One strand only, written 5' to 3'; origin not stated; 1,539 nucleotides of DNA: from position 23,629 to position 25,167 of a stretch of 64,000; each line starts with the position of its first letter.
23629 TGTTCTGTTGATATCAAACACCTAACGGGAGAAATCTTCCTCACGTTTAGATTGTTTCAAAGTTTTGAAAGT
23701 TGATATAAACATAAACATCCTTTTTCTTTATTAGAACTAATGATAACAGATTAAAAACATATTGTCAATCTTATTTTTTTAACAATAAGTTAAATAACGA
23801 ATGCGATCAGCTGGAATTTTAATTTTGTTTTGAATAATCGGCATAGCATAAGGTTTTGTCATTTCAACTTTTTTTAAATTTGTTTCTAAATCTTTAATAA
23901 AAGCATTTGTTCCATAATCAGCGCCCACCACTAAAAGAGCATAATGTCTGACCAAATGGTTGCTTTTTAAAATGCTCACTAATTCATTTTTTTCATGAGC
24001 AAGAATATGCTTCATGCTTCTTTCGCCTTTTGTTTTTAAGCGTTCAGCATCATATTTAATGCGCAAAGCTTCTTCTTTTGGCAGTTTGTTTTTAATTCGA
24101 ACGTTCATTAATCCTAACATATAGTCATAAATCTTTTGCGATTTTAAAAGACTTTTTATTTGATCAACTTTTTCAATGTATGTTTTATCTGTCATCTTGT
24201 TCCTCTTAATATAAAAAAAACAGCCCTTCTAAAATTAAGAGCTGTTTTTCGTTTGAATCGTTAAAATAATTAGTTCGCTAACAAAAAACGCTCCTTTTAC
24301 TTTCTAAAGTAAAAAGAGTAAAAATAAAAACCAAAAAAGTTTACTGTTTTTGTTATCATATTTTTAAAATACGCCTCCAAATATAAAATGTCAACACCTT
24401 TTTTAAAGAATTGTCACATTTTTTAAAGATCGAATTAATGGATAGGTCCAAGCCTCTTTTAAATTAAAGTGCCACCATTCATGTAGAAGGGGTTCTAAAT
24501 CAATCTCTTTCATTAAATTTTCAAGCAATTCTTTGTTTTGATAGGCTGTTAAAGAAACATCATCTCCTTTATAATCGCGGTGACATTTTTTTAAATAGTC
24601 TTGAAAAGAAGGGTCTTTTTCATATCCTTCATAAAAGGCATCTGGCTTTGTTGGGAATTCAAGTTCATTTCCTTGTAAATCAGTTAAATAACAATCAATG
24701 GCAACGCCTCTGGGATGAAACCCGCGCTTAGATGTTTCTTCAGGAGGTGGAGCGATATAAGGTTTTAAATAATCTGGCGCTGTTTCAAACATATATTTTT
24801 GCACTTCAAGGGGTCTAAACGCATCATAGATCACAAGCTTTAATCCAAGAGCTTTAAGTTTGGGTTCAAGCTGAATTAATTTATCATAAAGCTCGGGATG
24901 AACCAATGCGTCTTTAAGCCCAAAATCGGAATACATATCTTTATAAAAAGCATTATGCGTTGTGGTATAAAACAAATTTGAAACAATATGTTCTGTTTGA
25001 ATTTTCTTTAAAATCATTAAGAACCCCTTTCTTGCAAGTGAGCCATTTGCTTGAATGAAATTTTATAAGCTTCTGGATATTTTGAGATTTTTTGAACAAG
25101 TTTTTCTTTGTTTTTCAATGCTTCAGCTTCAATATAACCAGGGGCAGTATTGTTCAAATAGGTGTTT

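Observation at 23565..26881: Three matching promoter-leader-terminator modules gate every transcription unit of a five-gene cluster (candidate attenuator or riboswitch-like RNA family)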

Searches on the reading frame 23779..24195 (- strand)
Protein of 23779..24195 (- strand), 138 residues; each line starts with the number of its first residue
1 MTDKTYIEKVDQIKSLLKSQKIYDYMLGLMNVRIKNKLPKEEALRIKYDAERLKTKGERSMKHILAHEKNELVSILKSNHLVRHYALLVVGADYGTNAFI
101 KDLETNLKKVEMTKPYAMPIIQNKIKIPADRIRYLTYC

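Call 6: search_protein_families(library=pfam, proteins=[window:23779-24195:-], max_evalue=0.01)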
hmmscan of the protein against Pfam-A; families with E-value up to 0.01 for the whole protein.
window:23779-24195:- (138 aa): 0 families

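Call 32: search_protein_families(library=ncbifam, proteins=[window:23779-24195:-], max_evalue=0.01)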
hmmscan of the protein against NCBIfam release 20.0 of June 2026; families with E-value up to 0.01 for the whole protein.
window:23779-24195:- (138 aa): 0 families

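Call 76: find_homologous_proteins(query=window:23779-24195:-)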
Query window:23779-24195:- (138 aa): 7 proteins with E <= 0.001 among 31 candidates.
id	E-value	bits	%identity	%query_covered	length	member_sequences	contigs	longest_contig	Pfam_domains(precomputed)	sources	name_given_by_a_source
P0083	1.5e-81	289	99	100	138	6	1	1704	-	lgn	-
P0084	4.6e-73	261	91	100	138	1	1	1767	-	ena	-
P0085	8.5e-73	261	91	100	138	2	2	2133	-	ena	-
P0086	3.7e-64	233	79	100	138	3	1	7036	-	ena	-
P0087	3.1e-48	181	64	100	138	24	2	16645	-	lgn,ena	-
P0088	7.5e-31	125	65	70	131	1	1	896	PF24849.3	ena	-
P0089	2.7e-26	110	47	99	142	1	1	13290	-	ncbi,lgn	-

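Call 79: search_protein_families(library=pfam, proteins=[P0088, P0089, window:23779-24195:-], max_evalue=1)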
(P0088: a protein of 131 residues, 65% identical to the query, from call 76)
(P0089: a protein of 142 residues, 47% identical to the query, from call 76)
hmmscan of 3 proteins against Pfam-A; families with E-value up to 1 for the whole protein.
P0088 (131 aa): 2 families
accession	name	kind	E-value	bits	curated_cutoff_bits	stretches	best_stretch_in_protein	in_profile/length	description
PF24849.1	DUF7724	-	6.3e-08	33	27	1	92-130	47-87/88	Domain of unknown function (DUF7724)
PF18308.6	GGA_N-GAT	-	0.076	13.1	25.6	0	8-25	5-22/39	N-terminal extension of GAT domain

P0089 (142 aa): 0 families

window:23779-24195:- (138 aa): 2 families
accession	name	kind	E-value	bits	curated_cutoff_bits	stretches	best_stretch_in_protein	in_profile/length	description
PF09702.15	Cas_Csa5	-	0.052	14.4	23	1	33-79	17-62/101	CRISPR-associated protein (Cas_Csa5)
PF21395.2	Arc_capsid_dom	-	0.19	12.2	27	1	98-131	6-39/62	Activity-regulated cytoskeleton-associated protein, capsid domain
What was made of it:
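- Tried and rejected: Pfam and NCBIfam also gave nothing for the 138-aa protein (calls 6, 32, 79).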

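Call 82: predict_structure(alignment_id=A9)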
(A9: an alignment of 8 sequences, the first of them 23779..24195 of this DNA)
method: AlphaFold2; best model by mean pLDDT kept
length: 138 residues; sequences in the alignment: 8
mean_pLDDT: 77.3   pTM: 0.67
mean pLDDT of the five models: 77.3, 75.0, 74.7, 62.0, 60.9
residues with pLDDT >= 90: 31; 70-90: 69; 50-70: 24; < 50: 14
segments of 3 or more residues with pLDDT < 50: 114-125
pLDDT, mean of each block of 10 residues (from residue 1): 77 92 89 69 88 88 89 89 88 78 83 47 49 50
secondary structure, 60 per line:
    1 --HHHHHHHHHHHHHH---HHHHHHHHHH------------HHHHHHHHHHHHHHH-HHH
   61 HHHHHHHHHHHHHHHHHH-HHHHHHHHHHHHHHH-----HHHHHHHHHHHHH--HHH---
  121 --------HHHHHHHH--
elements in order: H3-16 H20-29 H42-56 H58-78 H80-94 H100-112 H129-136

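Call 88: fold_search(model_id=the predicted structure, library=pdb)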
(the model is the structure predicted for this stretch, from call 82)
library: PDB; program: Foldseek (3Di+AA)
matches with E <= 10: 4; with E <= 0.001: 0
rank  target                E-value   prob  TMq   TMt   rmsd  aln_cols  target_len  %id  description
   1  5aj3_O                2.7e+00  0.08  0.25  0.21  15.1       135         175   12  Structure of the small subunit of the mammalian mitoribosome (released 2015-04-22)
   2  4v1o_V                7.2e+00  0.02  0.19  0.24  20.5       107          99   18  Architecture of the RNA polymerase II-Mediator core transcription initiation complex (released 2015-02-04)
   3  6yxx_ES               8.1e+00  0.04  0.29  0.27  15.6       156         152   14  State A of the Trypanosoma brucei mitoribosomal large subunit assembly intermediate (released 2020-10-14)
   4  5n9j_U                8.6e+00  0.01  0.19  0.16  13.0       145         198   14  Core Mediator of transcriptional regulation (released 2017-05-17)
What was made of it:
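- Tried and rejected: A fold search of the 138-aa model gave nothing (call 88).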

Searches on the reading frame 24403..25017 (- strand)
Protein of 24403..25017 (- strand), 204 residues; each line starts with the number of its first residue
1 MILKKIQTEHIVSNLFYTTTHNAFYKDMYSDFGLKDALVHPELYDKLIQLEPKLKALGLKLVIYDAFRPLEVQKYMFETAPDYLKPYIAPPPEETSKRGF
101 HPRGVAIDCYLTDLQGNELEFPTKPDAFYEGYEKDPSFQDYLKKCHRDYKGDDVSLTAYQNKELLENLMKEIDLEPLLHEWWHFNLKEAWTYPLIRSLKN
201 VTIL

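Call 6: search_protein_families(library=pfam, proteins=[window:24403-25017:-], max_evalue=0.01)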
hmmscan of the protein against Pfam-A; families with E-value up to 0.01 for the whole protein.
window:24403-25017:- (204 aa): 2 families
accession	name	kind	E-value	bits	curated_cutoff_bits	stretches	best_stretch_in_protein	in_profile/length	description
PF01427.22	Peptidase_M15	-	2.1e-09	37.9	27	2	17-83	21-87/199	D-ala-D-ala dipeptidase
PF02557.22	VanY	-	0.0032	17.7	25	1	38-119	3-84/132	D-alanyl-D-alanine carboxypeptidase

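Call 32: search_protein_families(library=ncbifam, proteins=[window:24403-25017:-], max_evalue=0.01)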
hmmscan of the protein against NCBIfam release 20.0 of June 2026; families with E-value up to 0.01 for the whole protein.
window:24403-25017:- (204 aa): 2 families
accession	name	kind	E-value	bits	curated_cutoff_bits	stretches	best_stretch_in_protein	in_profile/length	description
NF007557.0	PRK10178.1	equivalog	1.3e-21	77.1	176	1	8-198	14-180/188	D-alanyl-D-alanine dipeptidase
NF033115.1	dipept_VanX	equivalog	5.1e-06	26.4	320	1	147-188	146-187/199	D-Ala-D-Ala dipeptidase VanX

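Call 85: search_solved_structures(query=window:24403-25017:-, max_evalue=0.001)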
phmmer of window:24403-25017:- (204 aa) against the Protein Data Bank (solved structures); distinct sequences matched with E-value up to 0.001: 0.
